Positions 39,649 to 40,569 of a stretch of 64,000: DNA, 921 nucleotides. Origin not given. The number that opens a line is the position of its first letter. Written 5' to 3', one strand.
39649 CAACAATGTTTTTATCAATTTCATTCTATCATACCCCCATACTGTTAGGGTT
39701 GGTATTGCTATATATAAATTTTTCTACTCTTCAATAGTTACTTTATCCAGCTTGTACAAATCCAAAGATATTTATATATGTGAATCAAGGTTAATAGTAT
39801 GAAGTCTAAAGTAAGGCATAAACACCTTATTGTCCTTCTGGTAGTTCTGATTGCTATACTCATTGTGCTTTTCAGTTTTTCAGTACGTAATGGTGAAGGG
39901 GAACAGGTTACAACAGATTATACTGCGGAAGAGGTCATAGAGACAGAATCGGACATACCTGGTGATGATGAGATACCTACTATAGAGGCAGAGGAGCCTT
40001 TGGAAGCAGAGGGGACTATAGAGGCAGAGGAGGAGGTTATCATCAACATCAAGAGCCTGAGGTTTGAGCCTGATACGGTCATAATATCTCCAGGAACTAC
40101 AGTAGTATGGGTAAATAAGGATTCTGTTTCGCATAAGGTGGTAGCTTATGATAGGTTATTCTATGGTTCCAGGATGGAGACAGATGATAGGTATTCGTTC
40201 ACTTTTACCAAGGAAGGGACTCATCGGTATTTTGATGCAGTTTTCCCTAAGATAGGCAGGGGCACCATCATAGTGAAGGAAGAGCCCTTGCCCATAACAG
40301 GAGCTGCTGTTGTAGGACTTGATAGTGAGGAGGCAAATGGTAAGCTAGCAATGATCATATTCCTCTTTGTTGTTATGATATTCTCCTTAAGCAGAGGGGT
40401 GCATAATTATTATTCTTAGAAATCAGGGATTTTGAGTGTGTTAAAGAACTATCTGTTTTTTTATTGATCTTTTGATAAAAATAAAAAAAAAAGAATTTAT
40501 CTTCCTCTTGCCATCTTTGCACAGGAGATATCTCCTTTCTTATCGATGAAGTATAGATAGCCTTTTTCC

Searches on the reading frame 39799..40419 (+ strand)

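Call 39: search_protein_families(library=pfam, proteins=[window:39799-40419:+], max_evalue=0.001)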
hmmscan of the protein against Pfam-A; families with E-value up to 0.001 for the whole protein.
window:39799-40419:+ (206 aa): 2 families
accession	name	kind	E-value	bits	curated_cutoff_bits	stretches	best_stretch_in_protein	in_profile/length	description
PF13473.12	Cupredoxin_1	-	8.4e-06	26.2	27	1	74-159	17-104/104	Cupredoxin-like domain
PF00127.26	Copper-bind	-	0.00013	22.7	21.2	1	80-144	5-82/99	Copper binding proteins, plastocyanin/azurin family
